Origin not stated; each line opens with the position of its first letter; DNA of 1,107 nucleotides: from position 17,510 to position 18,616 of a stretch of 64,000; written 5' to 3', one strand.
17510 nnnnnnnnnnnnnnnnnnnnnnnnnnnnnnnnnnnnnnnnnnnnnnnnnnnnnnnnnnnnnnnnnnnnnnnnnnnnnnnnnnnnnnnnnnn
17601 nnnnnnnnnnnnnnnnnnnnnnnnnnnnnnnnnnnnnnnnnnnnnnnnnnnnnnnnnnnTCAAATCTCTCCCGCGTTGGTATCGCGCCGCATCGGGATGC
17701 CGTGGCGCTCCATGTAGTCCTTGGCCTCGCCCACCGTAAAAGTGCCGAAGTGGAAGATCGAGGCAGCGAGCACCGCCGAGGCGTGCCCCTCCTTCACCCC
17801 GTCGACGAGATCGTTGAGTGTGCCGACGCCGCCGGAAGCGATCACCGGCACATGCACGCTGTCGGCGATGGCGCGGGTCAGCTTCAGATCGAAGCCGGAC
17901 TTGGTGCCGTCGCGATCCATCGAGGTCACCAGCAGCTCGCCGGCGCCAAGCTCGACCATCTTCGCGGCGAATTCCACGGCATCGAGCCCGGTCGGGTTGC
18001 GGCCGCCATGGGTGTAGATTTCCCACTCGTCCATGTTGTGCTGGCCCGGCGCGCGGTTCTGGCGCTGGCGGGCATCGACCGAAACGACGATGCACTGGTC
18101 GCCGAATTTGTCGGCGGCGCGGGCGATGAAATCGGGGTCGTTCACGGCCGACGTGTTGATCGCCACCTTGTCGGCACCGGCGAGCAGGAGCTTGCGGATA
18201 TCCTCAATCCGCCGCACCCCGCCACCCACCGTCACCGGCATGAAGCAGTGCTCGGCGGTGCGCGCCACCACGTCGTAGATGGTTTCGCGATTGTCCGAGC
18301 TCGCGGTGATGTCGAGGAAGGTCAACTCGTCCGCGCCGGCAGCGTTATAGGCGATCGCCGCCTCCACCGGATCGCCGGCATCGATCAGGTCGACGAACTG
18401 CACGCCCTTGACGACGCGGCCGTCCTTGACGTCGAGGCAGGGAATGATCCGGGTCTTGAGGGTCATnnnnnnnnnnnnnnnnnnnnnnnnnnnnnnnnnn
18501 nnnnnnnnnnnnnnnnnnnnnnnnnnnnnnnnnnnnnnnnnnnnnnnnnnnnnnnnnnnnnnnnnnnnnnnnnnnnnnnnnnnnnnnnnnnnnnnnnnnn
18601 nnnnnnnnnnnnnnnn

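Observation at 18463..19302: Three small membrane-protein ORFs, including a tandem paralog pair, inserted between hisA and hisF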

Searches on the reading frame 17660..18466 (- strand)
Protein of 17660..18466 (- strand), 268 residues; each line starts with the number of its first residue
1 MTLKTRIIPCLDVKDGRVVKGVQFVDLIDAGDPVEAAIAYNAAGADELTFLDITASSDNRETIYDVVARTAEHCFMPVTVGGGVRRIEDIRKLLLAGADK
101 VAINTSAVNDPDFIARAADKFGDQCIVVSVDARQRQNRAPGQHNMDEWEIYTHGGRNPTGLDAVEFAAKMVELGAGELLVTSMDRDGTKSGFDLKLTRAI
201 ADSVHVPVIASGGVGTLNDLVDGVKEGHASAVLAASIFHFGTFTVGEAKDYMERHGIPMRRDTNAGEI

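Call 3: search_protein_families(library=pfam, proteins=[window:17660-18466:-], max_evalue=1)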
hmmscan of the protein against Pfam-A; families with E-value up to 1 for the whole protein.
window:17660-18466:- (268 aa): 11 families
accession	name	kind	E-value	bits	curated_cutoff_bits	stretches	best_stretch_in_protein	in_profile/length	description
PF00977.27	His_biosynth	-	1.9e-85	286.4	23.6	1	6-244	1-228/228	Histidine biosynthesis protein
PF03060.21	NMO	-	1.8e-05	24.8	28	1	163-232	145-219/331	Nitronate monooxygenase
PF01207.24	Dus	-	0.00013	21.6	20.4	1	58-119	171-228/311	Dihydrouridine synthase (Dus)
PF01180.27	DHO_dh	-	0.00027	20.7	27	1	194-241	227-275/291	Dihydroorotate dehydrogenase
PF05690.20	ThiG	-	0.00029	20.7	23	1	167-236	137-206/247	Thiazole biosynthesis protein ThiG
PF02581.23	TMP-TENI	-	0.00041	20.2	27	1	42-103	113-176/180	Thiamine monophosphate synthase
PF00478.31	IMPDH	-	0.0012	18.3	25.6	1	61-103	194-235/345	IMP dehydrogenase / GMP reductase domain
PF04309.18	G3P_antiterm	-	0.0013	18.6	27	1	64-105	128-169/173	Glycerol-3-phosphate responsive antiterminator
PF00781.29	DAGK_cat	-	0.018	15.1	23.6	1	190-261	41-105/125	Diacylglycerol kinase catalytic domain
PF01070.24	FMN_dh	-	0.086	12.3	24.9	1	65-103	265-301/350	FMN-dependent dehydrogenase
PF00290.26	Trp_syntA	-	0.14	11.5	27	1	56-108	179-230/259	Tryptophan synthase alpha chain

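Call 63: find_related_loci(query=window:17660-18466:-, collection=metagenome_contigs, flank=2500)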
Query window:17660-18466:- (268 aa) in metagenome_contigs; peptide patterns used: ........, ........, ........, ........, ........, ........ (x = any residue, [..] = any of these).
600 stretches matched a pattern (row limit reached: there are more); 599 encode a relative of the query (tblastn E <= 1e-3); the best 80 are kept; 80 distinct loci.
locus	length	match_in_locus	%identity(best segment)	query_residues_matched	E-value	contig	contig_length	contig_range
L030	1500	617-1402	82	1-262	8e-148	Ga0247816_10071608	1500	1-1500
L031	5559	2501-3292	80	1-264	3e-136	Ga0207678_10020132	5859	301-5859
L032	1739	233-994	82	1-260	3e-142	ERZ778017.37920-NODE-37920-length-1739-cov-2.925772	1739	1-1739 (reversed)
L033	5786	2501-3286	78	1-262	7e-131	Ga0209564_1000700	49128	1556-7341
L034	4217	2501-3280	79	1-262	5e-131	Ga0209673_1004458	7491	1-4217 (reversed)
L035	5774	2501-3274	75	1-262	2e-127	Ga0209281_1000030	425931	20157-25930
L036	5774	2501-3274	76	1-262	2e-125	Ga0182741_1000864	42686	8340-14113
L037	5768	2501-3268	75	3-262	4e-125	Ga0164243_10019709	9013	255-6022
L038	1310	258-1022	77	1-262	2e-136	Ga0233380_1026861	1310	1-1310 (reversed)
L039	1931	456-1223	75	1-260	1e-132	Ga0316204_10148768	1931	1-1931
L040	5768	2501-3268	74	1-260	1e-123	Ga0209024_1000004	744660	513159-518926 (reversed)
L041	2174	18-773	72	1-260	8e-131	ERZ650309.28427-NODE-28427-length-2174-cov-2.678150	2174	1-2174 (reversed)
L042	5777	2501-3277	73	1-263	1e-123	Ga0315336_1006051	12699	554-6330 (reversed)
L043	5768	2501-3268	71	2-265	1e-122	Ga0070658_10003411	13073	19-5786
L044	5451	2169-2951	72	1-265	5e-122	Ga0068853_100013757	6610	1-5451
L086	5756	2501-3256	67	1-260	3e-113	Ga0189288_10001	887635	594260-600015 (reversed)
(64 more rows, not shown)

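Call 67: search_protein_families(library=pfam, proteins=[L042:1665-2504:+, L086:121-408:+, L030:288-620:+, L031:2283-2504:+], max_evalue=0.01)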
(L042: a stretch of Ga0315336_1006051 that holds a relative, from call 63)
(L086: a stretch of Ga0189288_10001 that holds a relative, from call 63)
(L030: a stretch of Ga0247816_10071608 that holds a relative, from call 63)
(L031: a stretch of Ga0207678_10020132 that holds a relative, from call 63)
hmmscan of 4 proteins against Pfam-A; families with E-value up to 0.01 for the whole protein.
L042:1665-2504:+ (279 aa): 1 family
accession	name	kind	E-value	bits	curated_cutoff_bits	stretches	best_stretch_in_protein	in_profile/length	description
PF00491.26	Arginase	-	2.2e-23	83.6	22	1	2-263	2-268/280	Arginase family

L086:121-408:+ (95 aa): 0 families

L030:288-620:+ (110 aa): 0 families

L031:2283-2504:+ (73 aa): 0 families

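Call 69: search_protein_families(library=pfam, proteins=[L086:466-1935:+, L086:2008-2493:+], max_evalue=0.01)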
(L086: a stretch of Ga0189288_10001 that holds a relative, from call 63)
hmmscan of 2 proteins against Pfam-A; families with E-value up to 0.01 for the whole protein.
L086:466-1935:+ (489 aa): 2 families
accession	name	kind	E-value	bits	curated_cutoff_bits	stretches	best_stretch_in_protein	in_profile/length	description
PF13403.11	Hint_2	-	1.3e-51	175.2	28.4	1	281-427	1-146/147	Hint domain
PF09458.16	H_lectin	-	5.4e-07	30.1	24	0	40-101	3-67/67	H-type lectin domain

L086:2008-2493:+ (161 aa): 1 family
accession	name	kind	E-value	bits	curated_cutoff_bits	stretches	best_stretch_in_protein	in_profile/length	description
PF11066.14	DUF2867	-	6.5e-24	85.3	27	1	24-139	6-138/142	Protein of unknown function (DUF2867)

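Call 85: search_dna_similar(query=L030:288-620:+, collection=plasmids, mode=protein, max_evalue=0.001, max_rows=25)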
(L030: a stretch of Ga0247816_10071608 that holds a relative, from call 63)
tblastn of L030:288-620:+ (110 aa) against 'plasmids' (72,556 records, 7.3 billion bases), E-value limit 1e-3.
Records with a match: 11; places in all: 11; records where one place covers at least 80% of the query: 1.
Best place of each record, by identity: <60% 11.
By first word of the organism name: Methylocystis 4; Ketogulonicigenium 4; Gemmobacter 1; Devosia 1; Rhizobium 1.
By predicted mobility (MOB-suite, as given by PLSDB): non-mobilizable 11.
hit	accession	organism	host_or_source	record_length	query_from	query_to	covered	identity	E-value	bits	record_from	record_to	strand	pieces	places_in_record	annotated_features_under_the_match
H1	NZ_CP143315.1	Methylocystis iwaonis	cell culture,rice rhizosphere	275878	7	96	82%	50.0%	2e-21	94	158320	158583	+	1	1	hypothetical protein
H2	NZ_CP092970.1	Methylocystis parvus OBBP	Bacterial Monoculture,Mud, soil or ...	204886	7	84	71%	52.6%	2e-13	72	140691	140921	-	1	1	hypothetical protein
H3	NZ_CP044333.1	Methylocystis parvus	-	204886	7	84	71%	52.6%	2e-13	72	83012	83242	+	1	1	hypothetical protein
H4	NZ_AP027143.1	Methylocystis iwaonis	-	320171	14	84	65%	50.7%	1e-17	83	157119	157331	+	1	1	hypothetical protein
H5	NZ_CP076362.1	Gemmobacter fulvus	cell culture,Anabaena culture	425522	17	78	56%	54.8%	1e-12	69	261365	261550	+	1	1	hypothetical protein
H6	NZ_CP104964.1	Devosia neptuniae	Vicia costata,cell culture,root nodule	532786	28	79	47%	55.8%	7e-10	61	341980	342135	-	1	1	hypothetical protein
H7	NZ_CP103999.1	Ketogulonicigenium vulgare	Tenebrio molitor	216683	18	78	55%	44.3%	7e-10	61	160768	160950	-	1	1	hypothetical protein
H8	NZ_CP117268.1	Rhizobium rhododendri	Rhododendron sp.,pure bacterial ...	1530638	14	86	66%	36.0%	4e-9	59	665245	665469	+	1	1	record has no annotation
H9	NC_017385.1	Ketogulonicigenium vulgare WSH-001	-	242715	18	78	55%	42.6%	3e-9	60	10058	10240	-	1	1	hypothetical protein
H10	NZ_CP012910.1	Ketogulonicigenium vulgare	cell culture,Tianjin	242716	18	78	55%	42.6%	3e-9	60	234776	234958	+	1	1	hypothetical protein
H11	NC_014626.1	Ketogulonicigenium vulgare Y25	-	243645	18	78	55%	42.6%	3e-9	60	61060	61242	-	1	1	hypothetical protein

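Call 86: get_annotated_region(hit=H1, flank=4000)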
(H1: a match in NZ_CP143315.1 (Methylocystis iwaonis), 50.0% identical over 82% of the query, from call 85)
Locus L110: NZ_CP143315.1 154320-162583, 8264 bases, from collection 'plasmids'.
description: Methylocystis iwaonis strain SD4 plasmid unnamed1, complete sequence
organism: Methylocystis iwaonis (NCBI taxid 2885079)
taxonomy: Bacteria; Pseudomonadota; Alphaproteobacteria; Hyphomicrobiales; Methylocystaceae; Methylocystis; Methylocystis iwaonis
host: -; source: cell culture,rice rhizosphere; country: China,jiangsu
typing (MOB-suite, as given by PLSDB): non-mobilizable
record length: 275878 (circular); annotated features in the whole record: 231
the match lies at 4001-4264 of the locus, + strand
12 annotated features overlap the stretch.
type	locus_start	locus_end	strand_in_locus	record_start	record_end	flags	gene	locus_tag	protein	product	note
CDS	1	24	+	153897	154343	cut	-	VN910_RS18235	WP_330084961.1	hypothetical protein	-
CDS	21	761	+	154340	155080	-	-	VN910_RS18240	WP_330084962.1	ankyrin repeat domain-containing protein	-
CDS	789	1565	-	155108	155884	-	-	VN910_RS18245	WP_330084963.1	LytTR family DNA-binding domain-containing protein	-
CDS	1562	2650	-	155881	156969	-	-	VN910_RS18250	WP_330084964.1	histidine kinase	GO:0000160 - phosphorelay signal transduction system [Evidence IEA]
CDS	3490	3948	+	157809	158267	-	-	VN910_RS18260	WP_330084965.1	hypothetical protein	-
CDS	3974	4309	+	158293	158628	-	-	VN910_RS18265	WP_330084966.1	hypothetical protein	-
CDS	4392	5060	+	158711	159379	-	-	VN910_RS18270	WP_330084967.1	hypothetical protein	-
CDS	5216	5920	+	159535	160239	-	-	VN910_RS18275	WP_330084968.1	hypothetical protein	-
CDS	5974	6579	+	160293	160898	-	-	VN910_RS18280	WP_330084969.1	hypothetical protein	-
CDS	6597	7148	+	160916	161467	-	-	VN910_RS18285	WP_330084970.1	hypothetical protein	-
CDS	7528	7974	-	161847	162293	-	-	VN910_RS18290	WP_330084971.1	hypothetical protein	-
CDS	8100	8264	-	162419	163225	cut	-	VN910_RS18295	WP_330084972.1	hypothetical protein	-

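Call 87: get_annotated_region(hit=H6, flank=4000)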
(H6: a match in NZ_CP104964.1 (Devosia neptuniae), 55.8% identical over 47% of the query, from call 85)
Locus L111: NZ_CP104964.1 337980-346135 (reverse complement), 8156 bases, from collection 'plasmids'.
description: Devosia neptuniae strain A18/4-1 plasmid p_unnamed1, complete sequence
organism: Devosia neptuniae (NCBI taxid 191302)
taxonomy: Bacteria; Pseudomonadota; Alphaproteobacteria; Hyphomicrobiales; Devosiaceae; Devosia; Devosia neptuniae
host: -; source: Vicia costata,cell culture,root nodule; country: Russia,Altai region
typing (MOB-suite, as given by PLSDB): non-mobilizable
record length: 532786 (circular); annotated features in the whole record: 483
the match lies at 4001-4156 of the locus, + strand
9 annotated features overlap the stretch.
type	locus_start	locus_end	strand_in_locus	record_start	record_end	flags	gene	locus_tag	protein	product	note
CDS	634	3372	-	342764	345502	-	-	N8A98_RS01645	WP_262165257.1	hypothetical protein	-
CDS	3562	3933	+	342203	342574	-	-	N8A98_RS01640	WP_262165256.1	hypothetical protein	-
CDS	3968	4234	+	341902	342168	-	-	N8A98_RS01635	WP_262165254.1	hypothetical protein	-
CDS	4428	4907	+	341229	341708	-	-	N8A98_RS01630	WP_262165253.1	hypothetical protein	-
CDS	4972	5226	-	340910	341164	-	-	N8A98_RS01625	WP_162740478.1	hypothetical protein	-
CDS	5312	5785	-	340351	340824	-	-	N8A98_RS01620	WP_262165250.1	GNAT family N-acetyltransferase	-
CDS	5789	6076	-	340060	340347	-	-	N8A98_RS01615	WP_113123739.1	DUF1778 domain-containing protein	-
CDS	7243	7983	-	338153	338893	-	-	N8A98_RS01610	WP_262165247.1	ribonuclease activity regulator RraA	-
CDS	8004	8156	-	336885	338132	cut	-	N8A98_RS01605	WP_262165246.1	glucarate dehydratase family protein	-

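Call 88: get_annotated_region(hit=H7, flank=4000)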
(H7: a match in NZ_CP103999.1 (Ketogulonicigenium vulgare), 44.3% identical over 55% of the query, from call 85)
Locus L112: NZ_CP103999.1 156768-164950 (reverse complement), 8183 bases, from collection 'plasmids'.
description: Ketogulonicigenium vulgare strain D3_3 plasmid p2, complete sequence
organism: Ketogulonicigenium vulgare (NCBI taxid 92945)
taxonomy: Bacteria; Pseudomonadota; Alphaproteobacteria; Rhodobacterales; Roseobacteraceae; Ketogulonicigenium; Ketogulonicigenium vulgare
host: -; source: Tenebrio molitor; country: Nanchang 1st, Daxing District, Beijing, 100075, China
typing (MOB-suite, as given by PLSDB): non-mobilizable
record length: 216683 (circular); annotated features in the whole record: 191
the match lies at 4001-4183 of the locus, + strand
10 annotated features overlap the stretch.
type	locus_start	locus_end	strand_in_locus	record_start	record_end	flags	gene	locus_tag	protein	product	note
CDS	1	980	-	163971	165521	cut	-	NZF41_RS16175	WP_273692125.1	ABC transporter substrate-binding protein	-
CDS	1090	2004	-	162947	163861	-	-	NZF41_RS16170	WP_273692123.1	LysR family transcriptional regulator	GO:0006355 - regulation of DNA-templated transcription [Evidence IEA]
CDS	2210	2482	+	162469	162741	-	-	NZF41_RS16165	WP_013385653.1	cyclic nucleotide-binding protein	-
CDS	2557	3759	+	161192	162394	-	-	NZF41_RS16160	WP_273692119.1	PQQ-dependent sugar dehydrogenase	-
CDS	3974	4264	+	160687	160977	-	-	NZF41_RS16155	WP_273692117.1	hypothetical protein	-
CDS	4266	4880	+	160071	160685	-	-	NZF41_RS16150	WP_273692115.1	amino acid transporter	-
CDS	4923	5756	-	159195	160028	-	-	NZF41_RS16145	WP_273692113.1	cytochrome c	-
CDS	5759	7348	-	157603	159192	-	-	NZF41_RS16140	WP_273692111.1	GMC family oxidoreductase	-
CDS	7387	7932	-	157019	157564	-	-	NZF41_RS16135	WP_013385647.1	sugar dehydrogenase complex small subunit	-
CDS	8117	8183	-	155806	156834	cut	-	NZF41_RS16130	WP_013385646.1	LacI family DNA-binding transcriptional regulator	-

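Call 89: get_annotated_region(hit=H5, flank=4000)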
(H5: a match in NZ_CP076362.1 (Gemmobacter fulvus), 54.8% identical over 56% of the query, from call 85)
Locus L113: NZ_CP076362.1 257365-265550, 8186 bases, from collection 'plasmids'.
description: Gemmobacter fulvus strain con5 plasmid p1, complete sequence
organism: Gemmobacter fulvus (NCBI taxid 2840474)
taxonomy: Bacteria; Pseudomonadota; Alphaproteobacteria; Rhodobacterales; Paracoccaceae; Gemmobacter; Gemmobacter fulvus
host: -; source: cell culture,Anabaena culture; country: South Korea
typing (MOB-suite, as given by PLSDB): non-mobilizable
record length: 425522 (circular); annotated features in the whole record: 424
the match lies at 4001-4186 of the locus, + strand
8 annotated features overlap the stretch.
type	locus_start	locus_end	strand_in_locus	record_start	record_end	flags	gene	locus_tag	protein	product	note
CDS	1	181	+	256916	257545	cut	-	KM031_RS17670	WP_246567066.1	TetR/AcrR family transcriptional regulator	GO:0006355 - regulation of DNA-templated transcription [Evidence IEA]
CDS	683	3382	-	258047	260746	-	-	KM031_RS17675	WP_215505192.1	hypothetical protein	-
CDS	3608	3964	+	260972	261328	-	-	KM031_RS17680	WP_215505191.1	hypothetical protein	-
CDS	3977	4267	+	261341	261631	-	-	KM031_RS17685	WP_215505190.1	hypothetical protein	-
CDS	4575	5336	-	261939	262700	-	-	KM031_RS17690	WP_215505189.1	ABC transporter permease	GO:0055085 - transmembrane transport [Evidence IEA]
CDS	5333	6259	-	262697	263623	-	-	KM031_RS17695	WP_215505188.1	ABC transporter ATP-binding protein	-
CDS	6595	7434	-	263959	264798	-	-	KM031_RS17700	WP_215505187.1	LysR substrate-binding domain-containing protein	-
CDS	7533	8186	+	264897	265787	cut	-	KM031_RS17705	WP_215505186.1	DMT family transporter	GO:0055085 - transmembrane transport [Evidence IEA]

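Call 90: search_protein_families(library=pfam, proteins=[L111:3562-3933:+, L113:3608-3964:+, L110:3490-3948:+, L112:4266-4880:+, L111:634-3372:-, L113:683-3382:-, L110:4392-5060:+, L111:4428-4907:+], max_evalue=0.01)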
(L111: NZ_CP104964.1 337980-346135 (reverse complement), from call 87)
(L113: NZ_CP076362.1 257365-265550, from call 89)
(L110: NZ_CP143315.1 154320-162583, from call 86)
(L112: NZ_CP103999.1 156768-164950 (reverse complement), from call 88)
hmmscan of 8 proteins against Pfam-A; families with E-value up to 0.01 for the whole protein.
L111:3562-3933:+ (123 aa): 0 families

L113:3608-3964:+ (118 aa): 0 families

L110:3490-3948:+ (152 aa): 0 families

L112:4266-4880:+ (204 aa): 1 family
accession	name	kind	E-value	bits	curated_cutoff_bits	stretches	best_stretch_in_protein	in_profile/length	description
PF10706.15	Aminoglyc_resit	-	1.2e-06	29.2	21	1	21-74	6-59/149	Aminoglycoside-2''-adenylyltransferase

L111:634-3372:- (912 aa): 0 families

L113:683-3382:- (899 aa): 0 families

L110:4392-5060:+ (222 aa): 0 families

L111:4428-4907:+ (159 aa): 0 families
